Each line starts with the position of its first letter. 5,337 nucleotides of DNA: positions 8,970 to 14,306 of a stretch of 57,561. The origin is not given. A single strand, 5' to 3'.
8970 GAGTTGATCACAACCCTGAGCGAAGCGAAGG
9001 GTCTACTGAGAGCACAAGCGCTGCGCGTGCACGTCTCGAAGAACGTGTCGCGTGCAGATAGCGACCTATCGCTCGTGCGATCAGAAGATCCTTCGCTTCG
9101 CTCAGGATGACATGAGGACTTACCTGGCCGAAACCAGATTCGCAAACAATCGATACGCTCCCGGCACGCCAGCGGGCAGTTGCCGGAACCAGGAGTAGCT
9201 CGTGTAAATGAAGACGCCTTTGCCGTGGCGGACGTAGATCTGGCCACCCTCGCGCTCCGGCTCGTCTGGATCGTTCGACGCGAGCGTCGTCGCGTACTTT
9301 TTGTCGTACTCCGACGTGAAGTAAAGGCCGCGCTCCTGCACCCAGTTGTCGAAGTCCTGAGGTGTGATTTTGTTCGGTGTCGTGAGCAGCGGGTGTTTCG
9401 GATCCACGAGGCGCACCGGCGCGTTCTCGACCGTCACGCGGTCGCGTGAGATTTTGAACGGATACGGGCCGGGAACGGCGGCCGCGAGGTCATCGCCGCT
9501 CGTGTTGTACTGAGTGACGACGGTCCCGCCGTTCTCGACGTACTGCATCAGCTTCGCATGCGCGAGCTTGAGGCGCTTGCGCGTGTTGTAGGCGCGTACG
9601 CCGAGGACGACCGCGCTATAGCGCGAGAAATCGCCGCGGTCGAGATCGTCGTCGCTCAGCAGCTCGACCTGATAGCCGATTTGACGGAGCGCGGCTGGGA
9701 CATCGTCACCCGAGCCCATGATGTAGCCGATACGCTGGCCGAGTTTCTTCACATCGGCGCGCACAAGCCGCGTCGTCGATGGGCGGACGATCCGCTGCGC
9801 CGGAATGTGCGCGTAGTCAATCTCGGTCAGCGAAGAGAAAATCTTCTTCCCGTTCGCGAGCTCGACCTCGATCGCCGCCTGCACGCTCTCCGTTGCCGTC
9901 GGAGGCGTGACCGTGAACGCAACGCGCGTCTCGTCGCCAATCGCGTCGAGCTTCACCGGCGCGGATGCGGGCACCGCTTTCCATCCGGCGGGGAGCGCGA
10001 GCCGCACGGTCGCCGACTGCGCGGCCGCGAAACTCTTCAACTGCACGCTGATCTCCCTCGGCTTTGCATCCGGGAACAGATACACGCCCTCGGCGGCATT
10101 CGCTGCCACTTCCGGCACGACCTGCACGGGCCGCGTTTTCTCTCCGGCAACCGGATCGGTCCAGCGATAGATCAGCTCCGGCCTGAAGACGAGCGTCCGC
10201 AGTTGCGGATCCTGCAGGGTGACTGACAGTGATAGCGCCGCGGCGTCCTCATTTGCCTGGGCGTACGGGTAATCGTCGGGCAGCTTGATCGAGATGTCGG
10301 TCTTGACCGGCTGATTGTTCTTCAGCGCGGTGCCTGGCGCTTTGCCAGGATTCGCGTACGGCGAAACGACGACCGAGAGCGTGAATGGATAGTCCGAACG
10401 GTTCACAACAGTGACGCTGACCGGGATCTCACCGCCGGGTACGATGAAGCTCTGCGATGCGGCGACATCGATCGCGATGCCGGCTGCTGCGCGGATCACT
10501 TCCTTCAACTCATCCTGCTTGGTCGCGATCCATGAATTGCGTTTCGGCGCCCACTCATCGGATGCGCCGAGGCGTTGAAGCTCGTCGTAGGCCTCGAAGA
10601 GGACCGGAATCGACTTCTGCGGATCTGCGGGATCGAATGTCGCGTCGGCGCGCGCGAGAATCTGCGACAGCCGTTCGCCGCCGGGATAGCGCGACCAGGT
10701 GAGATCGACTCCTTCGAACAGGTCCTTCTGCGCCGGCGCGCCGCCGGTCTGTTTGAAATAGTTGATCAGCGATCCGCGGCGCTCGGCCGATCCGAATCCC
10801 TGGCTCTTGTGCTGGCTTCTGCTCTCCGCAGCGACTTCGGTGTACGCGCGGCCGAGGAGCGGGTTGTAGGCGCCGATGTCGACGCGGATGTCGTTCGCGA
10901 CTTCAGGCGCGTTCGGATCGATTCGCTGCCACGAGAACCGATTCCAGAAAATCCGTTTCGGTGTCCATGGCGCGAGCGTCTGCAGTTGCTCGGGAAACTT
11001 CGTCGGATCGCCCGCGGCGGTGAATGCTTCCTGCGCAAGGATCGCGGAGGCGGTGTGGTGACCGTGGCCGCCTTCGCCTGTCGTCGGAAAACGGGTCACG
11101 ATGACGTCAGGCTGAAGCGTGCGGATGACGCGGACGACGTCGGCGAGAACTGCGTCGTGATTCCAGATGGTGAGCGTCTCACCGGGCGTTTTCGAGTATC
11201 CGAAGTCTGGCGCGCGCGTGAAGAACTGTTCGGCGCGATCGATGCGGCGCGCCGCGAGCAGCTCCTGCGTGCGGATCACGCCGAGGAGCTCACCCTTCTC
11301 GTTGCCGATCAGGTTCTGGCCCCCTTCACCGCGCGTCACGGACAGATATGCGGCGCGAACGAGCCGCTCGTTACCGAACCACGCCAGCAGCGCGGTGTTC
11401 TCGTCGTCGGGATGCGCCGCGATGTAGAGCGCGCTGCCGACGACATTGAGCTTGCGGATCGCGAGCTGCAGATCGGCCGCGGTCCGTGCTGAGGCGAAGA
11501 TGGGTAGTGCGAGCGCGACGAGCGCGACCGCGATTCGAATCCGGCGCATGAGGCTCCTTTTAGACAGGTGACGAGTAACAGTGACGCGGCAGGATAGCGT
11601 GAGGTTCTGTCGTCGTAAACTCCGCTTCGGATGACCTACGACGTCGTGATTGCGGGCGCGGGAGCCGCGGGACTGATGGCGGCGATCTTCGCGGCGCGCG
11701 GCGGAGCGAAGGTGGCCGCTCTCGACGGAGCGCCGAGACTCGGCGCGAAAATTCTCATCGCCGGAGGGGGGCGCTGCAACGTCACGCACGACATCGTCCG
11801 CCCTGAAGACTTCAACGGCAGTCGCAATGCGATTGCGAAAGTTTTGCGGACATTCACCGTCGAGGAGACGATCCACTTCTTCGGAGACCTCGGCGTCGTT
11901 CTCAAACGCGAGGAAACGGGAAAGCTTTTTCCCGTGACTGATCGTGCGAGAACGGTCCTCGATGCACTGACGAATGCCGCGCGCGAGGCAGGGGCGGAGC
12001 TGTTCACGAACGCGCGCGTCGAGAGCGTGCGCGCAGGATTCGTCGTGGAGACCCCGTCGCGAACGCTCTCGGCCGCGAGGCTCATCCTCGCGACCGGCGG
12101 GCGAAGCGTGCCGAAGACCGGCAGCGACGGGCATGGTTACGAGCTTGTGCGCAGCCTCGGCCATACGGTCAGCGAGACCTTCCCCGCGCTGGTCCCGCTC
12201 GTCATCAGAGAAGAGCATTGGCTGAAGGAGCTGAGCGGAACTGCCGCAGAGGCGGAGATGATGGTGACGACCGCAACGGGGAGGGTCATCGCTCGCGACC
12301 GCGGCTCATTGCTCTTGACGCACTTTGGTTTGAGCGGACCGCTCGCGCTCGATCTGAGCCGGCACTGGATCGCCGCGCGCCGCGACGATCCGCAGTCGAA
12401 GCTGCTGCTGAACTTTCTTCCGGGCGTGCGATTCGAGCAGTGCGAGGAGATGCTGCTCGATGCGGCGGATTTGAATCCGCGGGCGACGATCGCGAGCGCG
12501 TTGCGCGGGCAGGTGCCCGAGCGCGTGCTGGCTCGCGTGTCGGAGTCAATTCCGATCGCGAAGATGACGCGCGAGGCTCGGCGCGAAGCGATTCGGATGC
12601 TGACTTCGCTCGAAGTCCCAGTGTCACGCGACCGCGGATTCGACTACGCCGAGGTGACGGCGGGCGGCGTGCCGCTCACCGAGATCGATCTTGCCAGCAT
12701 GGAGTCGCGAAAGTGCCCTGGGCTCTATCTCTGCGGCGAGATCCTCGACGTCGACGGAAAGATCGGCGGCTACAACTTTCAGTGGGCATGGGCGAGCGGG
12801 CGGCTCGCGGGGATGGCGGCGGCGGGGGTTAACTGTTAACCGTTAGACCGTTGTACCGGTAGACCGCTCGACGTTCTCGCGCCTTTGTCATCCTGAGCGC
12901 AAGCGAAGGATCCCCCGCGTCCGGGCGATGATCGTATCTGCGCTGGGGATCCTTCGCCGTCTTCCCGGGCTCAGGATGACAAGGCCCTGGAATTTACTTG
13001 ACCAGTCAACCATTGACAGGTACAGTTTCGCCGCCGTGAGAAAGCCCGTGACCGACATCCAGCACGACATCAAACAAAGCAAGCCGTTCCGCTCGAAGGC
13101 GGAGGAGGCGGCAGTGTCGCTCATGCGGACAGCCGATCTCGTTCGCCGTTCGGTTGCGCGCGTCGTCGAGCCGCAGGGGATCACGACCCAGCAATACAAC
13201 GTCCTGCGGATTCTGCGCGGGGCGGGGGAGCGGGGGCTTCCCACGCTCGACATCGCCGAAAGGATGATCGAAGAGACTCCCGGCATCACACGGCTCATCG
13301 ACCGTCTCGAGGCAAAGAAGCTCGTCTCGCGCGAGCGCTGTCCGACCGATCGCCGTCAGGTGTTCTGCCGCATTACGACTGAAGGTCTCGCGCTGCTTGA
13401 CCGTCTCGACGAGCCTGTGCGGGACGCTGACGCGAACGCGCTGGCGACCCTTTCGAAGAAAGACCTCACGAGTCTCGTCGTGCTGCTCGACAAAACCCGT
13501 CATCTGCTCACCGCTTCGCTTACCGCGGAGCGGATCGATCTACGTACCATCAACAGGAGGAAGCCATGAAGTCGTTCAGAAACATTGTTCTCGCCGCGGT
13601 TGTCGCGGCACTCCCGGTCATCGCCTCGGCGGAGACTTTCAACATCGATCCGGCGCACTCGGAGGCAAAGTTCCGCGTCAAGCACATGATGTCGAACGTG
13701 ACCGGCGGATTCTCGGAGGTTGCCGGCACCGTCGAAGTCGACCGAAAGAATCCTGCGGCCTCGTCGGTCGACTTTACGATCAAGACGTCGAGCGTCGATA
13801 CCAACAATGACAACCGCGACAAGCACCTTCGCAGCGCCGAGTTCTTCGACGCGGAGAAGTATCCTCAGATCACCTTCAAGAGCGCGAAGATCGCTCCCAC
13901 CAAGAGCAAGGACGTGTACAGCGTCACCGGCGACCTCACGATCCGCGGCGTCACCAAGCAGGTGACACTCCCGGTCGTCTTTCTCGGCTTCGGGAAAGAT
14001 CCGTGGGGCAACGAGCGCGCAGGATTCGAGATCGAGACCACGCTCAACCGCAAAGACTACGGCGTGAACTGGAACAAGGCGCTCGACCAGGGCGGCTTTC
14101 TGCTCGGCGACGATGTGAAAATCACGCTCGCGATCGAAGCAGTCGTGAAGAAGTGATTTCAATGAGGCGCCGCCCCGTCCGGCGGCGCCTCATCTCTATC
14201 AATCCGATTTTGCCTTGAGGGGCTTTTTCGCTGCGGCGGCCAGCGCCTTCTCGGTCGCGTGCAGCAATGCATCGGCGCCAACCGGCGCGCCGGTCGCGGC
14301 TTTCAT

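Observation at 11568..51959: Window-wide pattern: same short-tandem-repeat architecture at eight loci, unit sequence differing between most loci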

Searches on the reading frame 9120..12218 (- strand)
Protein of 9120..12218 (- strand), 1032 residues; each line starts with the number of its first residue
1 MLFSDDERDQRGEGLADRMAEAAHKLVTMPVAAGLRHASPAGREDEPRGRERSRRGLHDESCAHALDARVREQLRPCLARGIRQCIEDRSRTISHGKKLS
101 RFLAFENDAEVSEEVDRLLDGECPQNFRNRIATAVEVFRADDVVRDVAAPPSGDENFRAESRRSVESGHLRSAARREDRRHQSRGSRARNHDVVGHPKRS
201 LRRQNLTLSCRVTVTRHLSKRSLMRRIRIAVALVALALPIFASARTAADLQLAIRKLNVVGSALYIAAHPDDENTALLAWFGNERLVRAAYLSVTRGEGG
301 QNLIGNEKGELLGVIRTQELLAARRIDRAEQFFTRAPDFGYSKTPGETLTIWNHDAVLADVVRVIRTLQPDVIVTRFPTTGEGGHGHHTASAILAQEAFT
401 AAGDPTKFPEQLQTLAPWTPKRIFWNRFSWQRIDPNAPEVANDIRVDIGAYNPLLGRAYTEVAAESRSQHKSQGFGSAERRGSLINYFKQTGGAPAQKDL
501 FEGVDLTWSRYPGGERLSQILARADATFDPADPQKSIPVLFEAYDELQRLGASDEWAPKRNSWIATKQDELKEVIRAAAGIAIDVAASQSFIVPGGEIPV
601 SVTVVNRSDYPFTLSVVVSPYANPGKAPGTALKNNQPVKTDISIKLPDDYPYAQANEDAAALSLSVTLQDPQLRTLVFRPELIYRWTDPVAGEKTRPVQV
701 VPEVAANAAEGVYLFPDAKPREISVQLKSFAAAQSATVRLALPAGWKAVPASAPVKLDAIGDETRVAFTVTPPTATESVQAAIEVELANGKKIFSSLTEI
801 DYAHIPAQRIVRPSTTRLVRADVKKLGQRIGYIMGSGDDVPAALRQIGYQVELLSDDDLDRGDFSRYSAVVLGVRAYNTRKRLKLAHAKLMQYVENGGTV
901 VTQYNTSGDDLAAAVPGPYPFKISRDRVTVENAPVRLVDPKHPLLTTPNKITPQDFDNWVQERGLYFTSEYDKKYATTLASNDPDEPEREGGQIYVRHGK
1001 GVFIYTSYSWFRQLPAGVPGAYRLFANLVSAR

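Call 19: search_protein_families(library=pfam, proteins=[window:9120-12218:-])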
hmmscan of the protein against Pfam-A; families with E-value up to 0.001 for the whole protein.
window:9120-12218:- (1032 aa): 2 families
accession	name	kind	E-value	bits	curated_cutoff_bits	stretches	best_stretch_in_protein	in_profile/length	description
PF02585.22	PIG-L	-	7.5e-16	59.2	28.2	1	264-398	1-128/129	GlcNAc-PI de-N-acetylase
PF10633.15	NPCBM_assoc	-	0.00091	19.8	24.4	0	731-782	19-70/78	NPCBM-associated, NEW3 domain of alpha-galactosidase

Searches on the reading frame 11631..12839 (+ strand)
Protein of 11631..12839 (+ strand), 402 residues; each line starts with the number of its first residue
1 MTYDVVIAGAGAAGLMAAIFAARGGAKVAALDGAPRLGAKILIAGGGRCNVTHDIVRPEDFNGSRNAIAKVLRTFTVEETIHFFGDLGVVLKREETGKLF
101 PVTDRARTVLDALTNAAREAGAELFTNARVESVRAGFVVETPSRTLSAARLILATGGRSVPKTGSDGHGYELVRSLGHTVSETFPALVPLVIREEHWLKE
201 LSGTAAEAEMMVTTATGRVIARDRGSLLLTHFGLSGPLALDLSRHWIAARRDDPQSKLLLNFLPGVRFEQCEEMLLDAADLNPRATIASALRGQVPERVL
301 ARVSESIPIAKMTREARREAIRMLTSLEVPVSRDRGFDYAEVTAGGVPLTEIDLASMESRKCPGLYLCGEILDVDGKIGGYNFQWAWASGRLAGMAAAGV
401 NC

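Call 19: search_protein_families(library=pfam, proteins=[window:11631-12839:+])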
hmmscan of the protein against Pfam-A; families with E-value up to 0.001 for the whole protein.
window:11631-12839:+ (402 aa): 9 families
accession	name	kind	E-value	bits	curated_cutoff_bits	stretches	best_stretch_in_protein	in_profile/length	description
PF03486.20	HI0933_like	-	7.5e-77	258.5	50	1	4-395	2-243/244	HI0933-like protein Rossmann domain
PF22780.1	HI0933_like_1st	-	1.3e-24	87.3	27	1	185-342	2-165/165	HI0933-like protein barrel and H2TH domain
PF00890.30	FAD_binding_2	-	1.2e-09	38.3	20.4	1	4-280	1-320/414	FAD binding domain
PF01266.30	DAO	-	9.4e-08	32.4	27.9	1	107-163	149-209/353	FAD dependent oxidoreductase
PF07992.20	Pyr_redox_2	-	1.5e-07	31.6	26.1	1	3-173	1-127/291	Pyridine nucleotide-disulphide oxidoreductase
PF12831.13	FAD_oxidored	-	3.2e-06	27.2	27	1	4-134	1-115/416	FAD dependent oxidoreductase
PF13738.12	Pyr_redox_3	-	0.00063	19.5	30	0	108-163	82-140/305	Pyridine nucleotide-disulphide oxidoreductase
PF01134.28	GIDA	-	0.00072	19.2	22.1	0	4-30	1-27/391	Glucose inhibited division protein A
PF01262.27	AlaDh_PNT_C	-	0.00085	19.2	23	0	4-37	30-63/214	Alanine dehydrogenase/PNT, C-terminal domain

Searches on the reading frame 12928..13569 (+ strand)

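Call 19: search_protein_families(library=pfam, proteins=[window:12928-13569:+])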
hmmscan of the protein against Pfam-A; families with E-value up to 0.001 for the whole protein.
window:12928-13569:+ (213 aa): 4 families
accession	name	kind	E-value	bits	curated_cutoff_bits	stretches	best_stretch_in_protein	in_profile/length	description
PF01047.28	MarR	-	1.5e-10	41.2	24.6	1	85-145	1-59/59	MarR family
PF12802.13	MarR_2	-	6.7e-10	39.4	27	1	84-144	2-61/61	MarR family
PF22381.2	Staph_reg_Sar_Rot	-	2.8e-07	31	27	1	83-159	10-84/85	Transcriptional regulator SarA/Rot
PF13463.12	HTH_27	-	5.8e-05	23.7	22.2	1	86-153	2-68/68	Winged helix DNA-binding domain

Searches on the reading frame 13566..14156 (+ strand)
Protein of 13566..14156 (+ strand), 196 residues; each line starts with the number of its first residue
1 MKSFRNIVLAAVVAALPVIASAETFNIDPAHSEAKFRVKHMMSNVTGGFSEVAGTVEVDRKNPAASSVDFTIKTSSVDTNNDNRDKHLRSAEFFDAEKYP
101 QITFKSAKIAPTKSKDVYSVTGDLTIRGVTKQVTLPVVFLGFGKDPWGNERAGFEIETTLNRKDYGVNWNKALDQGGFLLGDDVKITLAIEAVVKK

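Call 64: search_protein_families(library=pfam, proteins=[window:13566-14156:+], max_evalue=0.00001)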
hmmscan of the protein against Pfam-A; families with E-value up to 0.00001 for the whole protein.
window:13566-14156:+ (196 aa): 1 family
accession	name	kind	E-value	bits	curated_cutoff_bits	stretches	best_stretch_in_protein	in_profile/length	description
PF04264.18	YceI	-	3.7e-53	180.4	23.7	1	25-192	1-150/150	YceI-like domain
